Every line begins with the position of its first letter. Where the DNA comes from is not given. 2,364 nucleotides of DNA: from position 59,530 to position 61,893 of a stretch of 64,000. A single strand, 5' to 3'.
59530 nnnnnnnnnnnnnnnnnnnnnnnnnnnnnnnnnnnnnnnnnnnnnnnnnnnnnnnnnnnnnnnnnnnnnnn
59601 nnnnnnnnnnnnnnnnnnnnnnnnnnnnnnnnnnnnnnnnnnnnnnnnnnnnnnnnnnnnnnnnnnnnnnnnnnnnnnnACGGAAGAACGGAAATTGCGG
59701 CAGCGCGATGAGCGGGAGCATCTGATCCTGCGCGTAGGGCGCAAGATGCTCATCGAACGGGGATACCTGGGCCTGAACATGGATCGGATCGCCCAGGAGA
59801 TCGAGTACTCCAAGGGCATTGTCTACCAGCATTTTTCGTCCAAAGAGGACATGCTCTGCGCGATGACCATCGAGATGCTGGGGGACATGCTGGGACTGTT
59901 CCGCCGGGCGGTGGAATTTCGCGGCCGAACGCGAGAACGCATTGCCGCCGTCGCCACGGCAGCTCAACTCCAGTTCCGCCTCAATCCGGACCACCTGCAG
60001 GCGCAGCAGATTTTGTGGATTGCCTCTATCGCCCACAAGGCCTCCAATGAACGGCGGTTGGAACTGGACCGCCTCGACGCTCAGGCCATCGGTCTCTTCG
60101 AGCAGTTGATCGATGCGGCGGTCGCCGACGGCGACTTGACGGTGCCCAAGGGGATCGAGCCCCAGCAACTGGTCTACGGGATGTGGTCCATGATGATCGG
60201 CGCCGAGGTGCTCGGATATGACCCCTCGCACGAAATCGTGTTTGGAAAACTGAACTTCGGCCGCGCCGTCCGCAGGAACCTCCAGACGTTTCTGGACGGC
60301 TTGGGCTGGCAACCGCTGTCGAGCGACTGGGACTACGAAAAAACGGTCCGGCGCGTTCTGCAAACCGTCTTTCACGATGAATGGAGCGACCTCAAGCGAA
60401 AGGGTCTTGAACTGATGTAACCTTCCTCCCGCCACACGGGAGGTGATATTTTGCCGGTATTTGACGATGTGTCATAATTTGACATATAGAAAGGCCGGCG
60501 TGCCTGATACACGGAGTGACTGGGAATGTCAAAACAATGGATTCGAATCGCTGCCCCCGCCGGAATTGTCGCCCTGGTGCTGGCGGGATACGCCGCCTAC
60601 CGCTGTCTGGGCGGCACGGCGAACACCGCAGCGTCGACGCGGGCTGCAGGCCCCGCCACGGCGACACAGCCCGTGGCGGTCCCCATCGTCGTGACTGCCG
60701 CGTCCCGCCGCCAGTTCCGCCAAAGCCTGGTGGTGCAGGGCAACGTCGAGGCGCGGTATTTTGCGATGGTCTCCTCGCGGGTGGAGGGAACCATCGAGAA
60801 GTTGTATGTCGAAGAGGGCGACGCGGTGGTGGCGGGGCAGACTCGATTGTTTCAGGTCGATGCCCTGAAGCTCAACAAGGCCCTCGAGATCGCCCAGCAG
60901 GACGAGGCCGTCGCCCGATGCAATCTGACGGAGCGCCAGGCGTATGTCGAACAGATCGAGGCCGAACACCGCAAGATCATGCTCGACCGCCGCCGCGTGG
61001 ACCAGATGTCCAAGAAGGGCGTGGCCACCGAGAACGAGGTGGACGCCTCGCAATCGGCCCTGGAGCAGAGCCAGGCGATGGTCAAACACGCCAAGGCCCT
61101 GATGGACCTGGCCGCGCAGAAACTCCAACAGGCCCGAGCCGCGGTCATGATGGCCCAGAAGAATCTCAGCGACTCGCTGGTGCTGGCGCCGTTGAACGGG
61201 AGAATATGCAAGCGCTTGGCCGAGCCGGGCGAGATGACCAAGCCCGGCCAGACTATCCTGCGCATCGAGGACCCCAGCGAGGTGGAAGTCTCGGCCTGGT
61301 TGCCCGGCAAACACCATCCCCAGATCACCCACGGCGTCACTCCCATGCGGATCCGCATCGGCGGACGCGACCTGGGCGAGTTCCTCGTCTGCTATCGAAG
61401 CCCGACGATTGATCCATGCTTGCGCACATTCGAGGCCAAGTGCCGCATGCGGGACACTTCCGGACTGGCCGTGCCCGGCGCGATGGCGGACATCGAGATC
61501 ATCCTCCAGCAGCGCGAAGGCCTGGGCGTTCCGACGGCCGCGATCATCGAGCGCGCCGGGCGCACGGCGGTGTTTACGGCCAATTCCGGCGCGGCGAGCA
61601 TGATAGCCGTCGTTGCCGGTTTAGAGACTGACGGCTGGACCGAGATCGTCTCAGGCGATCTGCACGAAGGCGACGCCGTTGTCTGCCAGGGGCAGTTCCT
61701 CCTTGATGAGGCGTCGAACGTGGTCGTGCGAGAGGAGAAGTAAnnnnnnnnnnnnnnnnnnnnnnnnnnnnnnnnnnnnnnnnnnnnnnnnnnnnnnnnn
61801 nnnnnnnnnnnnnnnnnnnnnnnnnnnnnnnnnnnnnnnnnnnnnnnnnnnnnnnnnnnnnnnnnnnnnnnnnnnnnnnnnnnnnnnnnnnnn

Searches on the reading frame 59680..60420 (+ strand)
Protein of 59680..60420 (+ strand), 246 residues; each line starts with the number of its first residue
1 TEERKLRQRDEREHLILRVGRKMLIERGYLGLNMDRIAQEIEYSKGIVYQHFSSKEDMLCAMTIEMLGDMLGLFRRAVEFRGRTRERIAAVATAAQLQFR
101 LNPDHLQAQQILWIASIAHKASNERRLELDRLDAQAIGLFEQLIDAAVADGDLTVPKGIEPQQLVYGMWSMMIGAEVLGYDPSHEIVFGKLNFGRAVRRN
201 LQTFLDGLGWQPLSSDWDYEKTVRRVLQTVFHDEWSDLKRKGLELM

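Call 80: search_protein_families(library=pfam, proteins=[window:59680-60420:+], max_evalue=0.00001)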
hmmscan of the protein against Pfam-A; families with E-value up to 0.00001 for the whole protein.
window:59680-60420:+ (246 aa): 1 family
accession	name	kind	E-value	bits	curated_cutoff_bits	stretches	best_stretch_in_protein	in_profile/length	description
PF00440.29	TetR_N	-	5.8e-13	48.8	24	1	16-61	1-46/47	Bacterial regulatory proteins, tetR family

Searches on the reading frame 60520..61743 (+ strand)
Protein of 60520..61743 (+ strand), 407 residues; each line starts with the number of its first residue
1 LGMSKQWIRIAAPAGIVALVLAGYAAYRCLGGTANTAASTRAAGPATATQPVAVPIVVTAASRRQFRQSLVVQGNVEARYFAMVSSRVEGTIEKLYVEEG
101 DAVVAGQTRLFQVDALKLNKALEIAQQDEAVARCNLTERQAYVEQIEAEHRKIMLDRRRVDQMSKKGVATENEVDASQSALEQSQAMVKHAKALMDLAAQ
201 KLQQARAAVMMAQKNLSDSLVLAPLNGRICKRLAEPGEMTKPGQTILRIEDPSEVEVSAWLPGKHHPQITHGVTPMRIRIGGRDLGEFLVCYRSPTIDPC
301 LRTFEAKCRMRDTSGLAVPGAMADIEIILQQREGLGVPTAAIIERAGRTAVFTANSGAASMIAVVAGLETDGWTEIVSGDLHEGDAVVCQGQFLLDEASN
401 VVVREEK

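Call 80: search_protein_families(library=pfam, proteins=[window:60520-61743:+], max_evalue=0.00001)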
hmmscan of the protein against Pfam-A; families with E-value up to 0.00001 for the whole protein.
window:60520-61743:+ (407 aa): 2 families
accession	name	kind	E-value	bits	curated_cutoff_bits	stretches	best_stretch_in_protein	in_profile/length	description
PF16576.10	HlyD_D23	-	9.5e-14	51.6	30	1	68-322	4-213/214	Barrel-sandwich domain of CusB or HlyD membrane-fusion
PF13437.12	HlyD_3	-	1.7e-09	38.8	22.2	1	221-273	2-55/106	HlyD family secretion protein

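Call 84: find_encoding_contigs(protein=window:60526-61743:+, flank=10000, max_places=3)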
Protein window:60526-61743:+ (405 aa): 1 contig read that carries it; 1 place shown.
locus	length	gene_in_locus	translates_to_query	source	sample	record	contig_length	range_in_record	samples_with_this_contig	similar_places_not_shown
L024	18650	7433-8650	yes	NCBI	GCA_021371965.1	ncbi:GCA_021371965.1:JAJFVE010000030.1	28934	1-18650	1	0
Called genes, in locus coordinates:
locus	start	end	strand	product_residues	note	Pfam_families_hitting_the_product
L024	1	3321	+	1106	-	PF01011:PQQ (faint), PF13360:PQQ_2, PF11721:Malectin (faint)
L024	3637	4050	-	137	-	-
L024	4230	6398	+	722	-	PF12437:GSIII_N, PF00120:Gln-synt_C, PF18318:Gln-synt_C-ter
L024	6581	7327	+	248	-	PF00440:TetR_N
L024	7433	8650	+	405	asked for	PF25917:BSH_RND, PF25919:BSH_CusB (faint), PF25989:YknX_C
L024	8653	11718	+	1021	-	PF00873:ACR_tran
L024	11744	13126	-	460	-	PF01139:RtcB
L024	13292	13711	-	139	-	PF01951:Archease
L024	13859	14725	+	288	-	PF01261:AP_endonuc_2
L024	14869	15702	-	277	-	PF01925:TauE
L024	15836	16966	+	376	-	PF03193:RsgA_GTPase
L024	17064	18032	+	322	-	-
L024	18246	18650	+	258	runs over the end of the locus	PF01261:AP_endonuc_2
